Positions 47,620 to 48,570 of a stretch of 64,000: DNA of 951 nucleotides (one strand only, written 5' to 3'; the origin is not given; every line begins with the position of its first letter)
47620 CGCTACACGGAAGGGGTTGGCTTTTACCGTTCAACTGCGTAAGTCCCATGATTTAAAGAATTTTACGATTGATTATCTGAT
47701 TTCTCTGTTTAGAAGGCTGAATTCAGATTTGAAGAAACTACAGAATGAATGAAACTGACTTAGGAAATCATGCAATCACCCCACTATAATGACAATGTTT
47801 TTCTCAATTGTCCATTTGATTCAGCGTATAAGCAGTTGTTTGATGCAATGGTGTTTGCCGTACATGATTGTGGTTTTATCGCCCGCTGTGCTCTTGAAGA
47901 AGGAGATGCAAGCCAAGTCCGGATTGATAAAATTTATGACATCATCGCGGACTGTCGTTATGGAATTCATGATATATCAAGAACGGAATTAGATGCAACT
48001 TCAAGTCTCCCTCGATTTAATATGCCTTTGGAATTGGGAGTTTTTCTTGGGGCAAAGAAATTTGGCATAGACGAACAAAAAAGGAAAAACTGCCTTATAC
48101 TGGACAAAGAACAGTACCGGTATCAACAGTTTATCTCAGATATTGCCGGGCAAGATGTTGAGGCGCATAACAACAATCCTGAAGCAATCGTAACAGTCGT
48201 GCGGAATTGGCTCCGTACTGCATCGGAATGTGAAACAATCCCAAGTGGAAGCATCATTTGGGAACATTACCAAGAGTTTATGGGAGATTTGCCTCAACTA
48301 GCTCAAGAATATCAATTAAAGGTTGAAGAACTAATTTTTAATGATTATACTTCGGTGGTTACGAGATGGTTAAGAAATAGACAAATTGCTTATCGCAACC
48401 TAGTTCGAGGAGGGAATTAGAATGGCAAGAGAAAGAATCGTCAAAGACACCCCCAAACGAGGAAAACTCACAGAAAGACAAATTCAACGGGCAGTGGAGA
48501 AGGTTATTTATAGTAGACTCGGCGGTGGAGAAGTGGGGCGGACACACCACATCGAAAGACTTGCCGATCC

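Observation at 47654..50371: Second cassette: decayed XRE, then a TIR/NDT-like protein translationally coupled to a 649-aa TPR protein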

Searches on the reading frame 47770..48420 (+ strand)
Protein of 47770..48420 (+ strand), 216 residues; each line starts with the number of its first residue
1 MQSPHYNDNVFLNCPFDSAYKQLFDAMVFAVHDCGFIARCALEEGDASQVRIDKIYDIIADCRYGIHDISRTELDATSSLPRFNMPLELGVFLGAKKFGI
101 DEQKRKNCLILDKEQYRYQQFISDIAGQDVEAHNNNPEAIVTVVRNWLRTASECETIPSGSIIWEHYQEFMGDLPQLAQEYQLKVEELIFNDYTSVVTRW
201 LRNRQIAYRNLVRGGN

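Call 4: search_protein_families(library=pfam, proteins=[window:47770-48420:+], max_evalue=0.01)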
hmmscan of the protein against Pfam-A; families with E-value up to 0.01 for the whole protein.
window:47770-48420:+ (216 aa): 0 families

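Call 5: search_protein_families(library=pfam, proteins=[window:47770-48420:+], max_evalue=10)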
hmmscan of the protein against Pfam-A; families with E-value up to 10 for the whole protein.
window:47770-48420:+ (216 aa): 1 family
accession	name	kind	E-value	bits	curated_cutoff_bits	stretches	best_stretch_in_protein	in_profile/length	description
PF12078.13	DUF3557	-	0.012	16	26.2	1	107-157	94-147/154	Domain of unknown function (DUF3557)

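Call 6: search_protein_families(library=padloc, proteins=[window:47770-48420:+], max_evalue=1)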
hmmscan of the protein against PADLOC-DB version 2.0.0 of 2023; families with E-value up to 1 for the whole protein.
window:47770-48420:+ (216 aa): 0 families

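Call 7: search_protein_families(library=ncbifam, proteins=[window:47770-48420:+], max_evalue=1)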
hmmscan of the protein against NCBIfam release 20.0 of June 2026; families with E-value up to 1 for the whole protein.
window:47770-48420:+ (216 aa): 0 families

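Call 9: find_homologous_proteins(query=window:47770-48417:+, max_evalue=0.001)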
Query window:47770-48417:+ (216 aa): 7973 proteins with E <= 0.001 among 8000 candidates; the best 120 are listed.
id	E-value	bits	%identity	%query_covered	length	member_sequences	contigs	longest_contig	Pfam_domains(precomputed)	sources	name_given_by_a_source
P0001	7.6e-145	498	100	100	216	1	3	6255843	-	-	-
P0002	3.4e-128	444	88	100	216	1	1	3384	-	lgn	-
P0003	4.9e-128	443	88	100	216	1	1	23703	-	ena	-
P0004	6.1e-128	443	88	100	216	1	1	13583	-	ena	-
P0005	2.4e-127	441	88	100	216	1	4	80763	-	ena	-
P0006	4.4e-127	440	88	100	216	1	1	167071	-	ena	-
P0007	1.8e-126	438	88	100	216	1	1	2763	-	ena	-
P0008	2.0e-126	438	88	100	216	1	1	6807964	-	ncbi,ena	-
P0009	2.3e-126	438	87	100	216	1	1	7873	-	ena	-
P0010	3.6e-126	437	87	100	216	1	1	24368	-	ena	-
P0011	7.3e-126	436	88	100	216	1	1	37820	-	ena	-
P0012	9.8e-126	436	87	100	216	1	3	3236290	-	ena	-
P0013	2.2e-125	435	88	100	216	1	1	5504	-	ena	-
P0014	3.7e-125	434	87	100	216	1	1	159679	-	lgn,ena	-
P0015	5.3e-125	433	85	100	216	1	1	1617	-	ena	-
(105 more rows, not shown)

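Call 12: find_related_loci(query=window:47770-48417:+, collection=genome_contigs, flank=6000)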
Query window:47770-48417:+ (216 aa) in genome_contigs; peptide patterns used: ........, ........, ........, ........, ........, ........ (x = any residue, [..] = any of these).
145 stretches matched a pattern; 34 encode a relative of the query (tblastn E <= 1e-3); 34 distinct loci.
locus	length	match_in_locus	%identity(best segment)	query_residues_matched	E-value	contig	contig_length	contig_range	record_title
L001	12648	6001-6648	88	1-216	8e-132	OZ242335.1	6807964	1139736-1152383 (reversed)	MAG: Candidatus Poribacteria bacterium isolate 0e18bbbf-3c5b-4f4e-9be4-718f64127597 genome assembly, chromosome: 1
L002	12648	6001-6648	88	1-216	8e-132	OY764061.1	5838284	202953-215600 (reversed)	MAG: Candidatus Poribacteria bacterium isolate 89293177-375a-4259-af6b-6508537173d0 genome assembly, chromosome: 1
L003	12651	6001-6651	82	1-216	3e-120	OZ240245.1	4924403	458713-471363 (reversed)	MAG: Candidatus Poribacteria bacterium isolate dca23892-4e13-4299-a543-0851fd76b4fe genome assembly, chromosome: 1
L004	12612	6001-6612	86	1-204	5e-119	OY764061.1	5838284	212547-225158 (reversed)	MAG: Candidatus Poribacteria bacterium isolate 89293177-375a-4259-af6b-6508537173d0 genome assembly, chromosome: 1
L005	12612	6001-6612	82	1-204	2e-116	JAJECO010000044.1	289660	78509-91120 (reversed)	MAG: Candidatus Poribacteria bacterium isolate jk18xAbins.25 k141_396180, whole genome shotgun sequence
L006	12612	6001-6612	83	1-204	6e-116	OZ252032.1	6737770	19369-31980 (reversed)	MAG: Candidatus Poribacteria bacterium isolate aa3f26ad-70d9-470a-add4-ad97223fdacd genome assembly, chromosome: 1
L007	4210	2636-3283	77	1-216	1e-114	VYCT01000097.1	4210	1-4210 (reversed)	MAG: Candidatus Poribacteria bacterium isolate SB0675_bin_22 NODE_7038_length_4210_cov_9.839471, whole genome shotgun se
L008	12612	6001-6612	78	1-204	2e-110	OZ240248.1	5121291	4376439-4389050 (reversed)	MAG: Candidatus Poribacteria bacterium isolate b8ffb888-6308-4f48-b550-e0c295cc777e genome assembly, chromosome: 1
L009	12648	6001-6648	75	1-216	4e-110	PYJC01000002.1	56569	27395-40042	MAG: Candidatus Poribacteria bacterium isolate PCPOR1 Ga0206387_1002, whole genome shotgun sequence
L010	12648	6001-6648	75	1-215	7e-110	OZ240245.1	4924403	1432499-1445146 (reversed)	MAG: Candidatus Poribacteria bacterium isolate dca23892-4e13-4299-a543-0851fd76b4fe genome assembly, chromosome: 1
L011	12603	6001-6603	78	1-201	1e-108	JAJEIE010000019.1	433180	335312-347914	MAG: Candidatus Poribacteria bacterium isolate p16x65bins.49 k141_349836, whole genome shotgun sequence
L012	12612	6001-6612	76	1-204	3e-108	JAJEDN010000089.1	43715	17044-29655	MAG: Candidatus Poribacteria bacterium isolate p16x33bins.23 k141_412502, whole genome shotgun sequence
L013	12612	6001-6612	76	1-204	1e-107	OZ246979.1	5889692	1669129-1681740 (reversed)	MAG: Candidatus Poribacteria bacterium isolate b1f05427-043e-45ba-8b49-4d0e3d1ba290 genome assembly, chromosome: 1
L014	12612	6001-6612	75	1-204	5e-107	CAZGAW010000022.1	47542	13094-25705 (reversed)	MAG TPA_asm: uncultured bacterium isolate SRP109090_co1_253 genome assembly, contig: NODE_911_length_47542_cov_17.531809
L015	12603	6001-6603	76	1-201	6e-107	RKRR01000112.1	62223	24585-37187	MAG: Candidatus Poribacteria bacterium isolate PNGco_C_binSS2 scaffold_23, whole genome shotgun sequence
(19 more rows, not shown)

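Call 15: search_protein_representatives(protein=window:47770-48417:+)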
Query: 216 residues. Proteins with E-value up to 0.001 (for the whole library): 2853; up to 1e-10: 1874; up to 1e-30: 473. The best 150 are listed.
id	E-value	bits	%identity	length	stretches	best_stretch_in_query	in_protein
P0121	5.2e-79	281.5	61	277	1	3-205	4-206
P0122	1.6e-71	257.0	56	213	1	8-206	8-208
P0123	5.2e-71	255.3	54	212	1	3-202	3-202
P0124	4.5e-70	252.3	54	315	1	3-202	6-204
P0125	8.3e-68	244.8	77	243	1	15-151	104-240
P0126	3.5e-67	242.8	51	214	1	4-204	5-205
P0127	5.7e-64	232.3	52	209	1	4-203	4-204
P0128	3.3e-63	229.8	60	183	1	25-202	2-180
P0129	3.4e-62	226.5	48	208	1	2-203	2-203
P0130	8.9e-62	225.1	49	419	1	7-203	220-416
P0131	2.6e-61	223.6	53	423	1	6-202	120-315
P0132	4.6e-61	222.8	50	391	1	5-204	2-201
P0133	1.5e-60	221.1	53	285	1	6-204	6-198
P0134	2.5e-60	220.4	49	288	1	5-202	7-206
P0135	2.7e-60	220.3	49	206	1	2-204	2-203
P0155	3.1e-56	207.0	47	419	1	4-203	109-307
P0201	9.2e-50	185.9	44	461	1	4-203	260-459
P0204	3.6e-49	183.9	47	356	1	5-202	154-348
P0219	1.7e-47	178.5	45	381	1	5-205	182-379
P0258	1.9e-44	168.5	42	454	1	5-206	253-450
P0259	2.0e-44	168.5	42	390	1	3-205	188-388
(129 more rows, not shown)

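Call 18: search_solved_structures(query=A1, max_evalue=10, show_alignments=3)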
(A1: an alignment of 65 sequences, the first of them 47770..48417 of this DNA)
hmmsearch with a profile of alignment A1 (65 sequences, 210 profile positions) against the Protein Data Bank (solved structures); distinct sequences matched with E-value up to 10: 3.
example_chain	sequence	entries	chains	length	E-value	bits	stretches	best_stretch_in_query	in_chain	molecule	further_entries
7un8_A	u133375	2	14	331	0.07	15.8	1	77-178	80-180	CD-NTase-associated protein 12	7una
7un9_A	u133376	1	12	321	0.36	13.5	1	78-97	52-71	CD-NTase-associated protein 12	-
2rrn_A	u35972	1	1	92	0.84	12.3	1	125-197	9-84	Probable SecDF protein-export membrane protein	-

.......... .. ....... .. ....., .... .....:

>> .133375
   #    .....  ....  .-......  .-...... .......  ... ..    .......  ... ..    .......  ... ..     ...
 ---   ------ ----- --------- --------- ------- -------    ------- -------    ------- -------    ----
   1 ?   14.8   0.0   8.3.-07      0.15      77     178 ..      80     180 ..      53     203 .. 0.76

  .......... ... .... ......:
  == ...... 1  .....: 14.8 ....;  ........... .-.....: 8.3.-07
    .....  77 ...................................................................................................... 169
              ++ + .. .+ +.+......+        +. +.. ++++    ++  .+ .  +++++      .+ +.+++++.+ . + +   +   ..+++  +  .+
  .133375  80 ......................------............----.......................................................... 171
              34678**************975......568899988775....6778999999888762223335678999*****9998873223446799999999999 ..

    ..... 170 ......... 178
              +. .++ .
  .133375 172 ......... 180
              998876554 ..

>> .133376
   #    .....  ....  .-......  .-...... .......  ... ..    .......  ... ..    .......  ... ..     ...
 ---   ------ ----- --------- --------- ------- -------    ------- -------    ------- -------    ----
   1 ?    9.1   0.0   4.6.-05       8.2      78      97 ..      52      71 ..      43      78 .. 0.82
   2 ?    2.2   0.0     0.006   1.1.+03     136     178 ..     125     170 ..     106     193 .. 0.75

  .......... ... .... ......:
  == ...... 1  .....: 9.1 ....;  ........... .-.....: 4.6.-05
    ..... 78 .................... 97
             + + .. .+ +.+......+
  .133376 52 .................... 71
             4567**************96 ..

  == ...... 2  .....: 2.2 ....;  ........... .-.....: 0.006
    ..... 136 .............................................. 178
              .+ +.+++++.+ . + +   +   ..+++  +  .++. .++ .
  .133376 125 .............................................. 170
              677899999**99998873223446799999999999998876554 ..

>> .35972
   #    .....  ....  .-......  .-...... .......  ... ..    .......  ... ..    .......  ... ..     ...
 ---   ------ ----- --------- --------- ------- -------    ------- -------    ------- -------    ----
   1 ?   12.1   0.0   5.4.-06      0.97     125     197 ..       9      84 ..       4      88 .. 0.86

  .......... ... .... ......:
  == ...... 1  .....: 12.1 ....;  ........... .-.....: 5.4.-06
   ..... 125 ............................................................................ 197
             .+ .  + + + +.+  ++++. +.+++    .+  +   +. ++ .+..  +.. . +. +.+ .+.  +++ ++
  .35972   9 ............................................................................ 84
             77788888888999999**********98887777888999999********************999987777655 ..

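Call 23: predict_structure(alignment_id=A1)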
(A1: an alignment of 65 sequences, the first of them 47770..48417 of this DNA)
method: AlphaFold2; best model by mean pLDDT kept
length: 216 residues; sequences in the alignment: 65
mean_pLDDT: 94.4   pTM: 0.91
mean pLDDT of the five models: 94.4, 94.2, 94.0, 93.2, 91.1
residues with pLDDT >= 90: 175; 70-90: 38; 50-70: 3; < 50: 0
segments of 3 or more residues with pLDDT < 50: none
pLDDT, mean of each block of 10 residues (from residue 1): 89 95 98 98 91 96 97 88 91 97 97 92 84 97 98 98 98 98 97 98 94 76
secondary structure, 60 per line:
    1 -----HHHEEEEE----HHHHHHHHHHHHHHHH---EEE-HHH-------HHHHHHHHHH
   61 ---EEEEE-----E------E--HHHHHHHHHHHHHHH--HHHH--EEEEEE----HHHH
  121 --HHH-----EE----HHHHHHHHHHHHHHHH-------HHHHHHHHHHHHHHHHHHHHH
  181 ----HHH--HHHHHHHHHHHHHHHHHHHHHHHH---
elements in order: E9-13 H18-33 E37-39 H51-60 E64-68 H84-98 H101-104 E107-112 H117-120 H137-152 H160-180 H190-213

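Call 25: fold_search(model_id=the predicted structure, library=pdb)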
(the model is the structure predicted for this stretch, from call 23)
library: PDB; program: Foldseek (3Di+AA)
matches with E <= 10: 1307; with E <= 0.001: 0
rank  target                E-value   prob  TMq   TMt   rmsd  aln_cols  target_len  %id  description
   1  7un8_E                1.3e-03  1.00  0.48  0.36  15.8       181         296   17  SfSTING with c-di-GMP single fiber (released 2022-07-27)
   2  8oz6_A                1.3e-03  1.00  0.49  0.27   5.5       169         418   12  cryoEM structure of SPARTA complex ligand-free (released 2023-08-16)
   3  7un8_A                2.2e-03  1.00  0.48  0.36  15.8       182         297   18  SfSTING with c-di-GMP single fiber (released 2022-07-27)
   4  7un8_C                3.3e-03  1.00  0.48  0.36  15.1       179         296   17  SfSTING with c-di-GMP single fiber (released 2022-07-27)
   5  8i87_C                5.2e-03  1.00  0.48  0.27   5.7       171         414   15  Cryo-EM structure of TIR-APAZ/Ago-gRNA-DNA complex (released 2023-07-19)
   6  7o62_D                5.5e-03  1.00  0.43  0.68   4.6       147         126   14  Crystal structure of a 2`-deoxyribosyltransferase from the psychrophilic bacterium Desulfotalea psychrophila. (released 2021-10-20)
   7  2q62_D                6.9e-03  0.92  0.33  0.31  19.1       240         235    8  Crystal Structure of ArsH from Sinorhizobium meliloti (released 2007-12-11)
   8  8isy_B                7.3e-03  1.00  0.50  0.26   5.9       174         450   16  Cryo-EM structure of free-state Crt-SPARTA (released 2023-10-18)
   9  3fni                  8.2e-03  0.98  0.37  0.47   5.8       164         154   13  Crystal structure of a diflavin flavoprotein A3 (all3895) from Nostoc sp., Northeast Structural Genomics Consortium Targ (released 2009-01-13)
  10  8qc0_B                9.8e-03  1.00  0.41  0.55   4.3       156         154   14  Nucleoside 2'deoxyribosyltransferase from Chroococcidiopsis thermalis PCC 7203 WT ribosylated (released 2024-02-21)
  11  8i88_C                1.0e-02  1.00  0.48  0.27   5.9       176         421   14  Cryo-EM structure of TIR-APAZ/Ago-gRNA complex (released 2023-07-05)
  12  4dad                  1.0e-02  0.99  0.36  0.52   8.0       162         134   13  Crystal structure of a Putative pilus assembly-related protein (BPSS2195) from Burkholderia pseudomallei K96243 at 2.50  (released 2012-01-25)
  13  8i87_A                1.2e-02  1.00  0.50  0.28   5.3       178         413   14  Cryo-EM structure of TIR-APAZ/Ago-gRNA-DNA complex (released 2023-07-19)
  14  8rh3_D                1.2e-02  1.00  0.46  0.64   4.4       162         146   12  Nucleoside 2'deoxyribosyltransferase from Chroococcidiopsis thermalis PCC 7203 WT bound to Gemcitabine (released 2024-02-21)
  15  6xvu_D                1.2e-02  0.98  0.37  0.51   7.0       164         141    8  Bacteriophytochrome response regulator from Deinococcus radiodurans (released 2021-06-30)
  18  8i87_G                1.6e-02  1.00  0.49  0.28   5.3       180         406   14  Cryo-EM structure of TIR-APAZ/Ago-gRNA-DNA complex (released 2023-07-19)
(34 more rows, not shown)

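Call 26: search_protein_families(library=pfam, proteins=[P0130, P0131, P0132, P0155, P0201, P0204, P0219, P0258, P0259, P0124], max_evalue=0.01)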
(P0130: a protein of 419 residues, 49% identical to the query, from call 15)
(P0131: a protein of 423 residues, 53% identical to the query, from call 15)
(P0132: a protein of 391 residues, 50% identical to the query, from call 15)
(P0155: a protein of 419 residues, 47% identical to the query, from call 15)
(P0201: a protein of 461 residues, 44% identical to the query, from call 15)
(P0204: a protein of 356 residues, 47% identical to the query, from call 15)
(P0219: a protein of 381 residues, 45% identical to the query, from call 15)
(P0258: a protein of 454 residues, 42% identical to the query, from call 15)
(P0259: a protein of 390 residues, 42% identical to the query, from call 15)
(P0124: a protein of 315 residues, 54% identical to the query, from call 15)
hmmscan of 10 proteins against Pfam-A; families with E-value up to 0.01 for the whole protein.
P0130 (419 aa): 2 families
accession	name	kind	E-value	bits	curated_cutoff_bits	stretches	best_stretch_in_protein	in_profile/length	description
PF13676.11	TIR_2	-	8.1e-12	46.1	28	1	47-144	25-109/122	TIR domain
PF01582.25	TIR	-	2.3e-06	27.9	21.3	1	36-145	22-131/179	TIR domain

P0131 (423 aa): 0 families

P0132 (391 aa): 0 families

P0155 (419 aa): 0 families

P0201 (461 aa): 0 families

P0204 (356 aa): 2 families
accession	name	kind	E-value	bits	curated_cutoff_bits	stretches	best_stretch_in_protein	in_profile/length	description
PF13676.11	TIR_2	-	3.8e-19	69.8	28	1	7-120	1-110/122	TIR domain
PF01582.25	TIR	-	0.0034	17.6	21.3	1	5-99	2-94/179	TIR domain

P0219 (381 aa): 2 families
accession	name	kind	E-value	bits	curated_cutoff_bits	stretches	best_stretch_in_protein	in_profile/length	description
PF13676.11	TIR_2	-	6.6e-17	62.6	28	1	11-125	1-111/122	TIR domain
PF01582.25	TIR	-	1.2e-07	32.2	21.3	1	9-106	2-97/179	TIR domain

P0258 (454 aa): 2 families
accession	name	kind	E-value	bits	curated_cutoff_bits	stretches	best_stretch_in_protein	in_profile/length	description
PF13676.11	TIR_2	-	2.5e-12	47.8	28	1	10-117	2-97/122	TIR domain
PF01582.25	TIR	-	0.00049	20.4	21.3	1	10-116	2-103/179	TIR domain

P0259 (390 aa): 4 families
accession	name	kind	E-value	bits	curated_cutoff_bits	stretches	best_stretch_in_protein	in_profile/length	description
PF13676.11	TIR_2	-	4.4e-20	72.8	28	1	9-142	2-122/122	TIR domain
PF08357.16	SEFIR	-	3e-13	50.7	23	1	8-88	3-90/150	SEFIR domain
PF01582.25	TIR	-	6.3e-05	23.3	21.3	1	15-75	10-70/179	TIR domain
PF10137.14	CAP12-PCTIR_TIR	-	0.0024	18.3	24.7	0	259-311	69-111/119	CAP12/Pycsar effector protein, TIR domain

P0124 (315 aa): 0 families
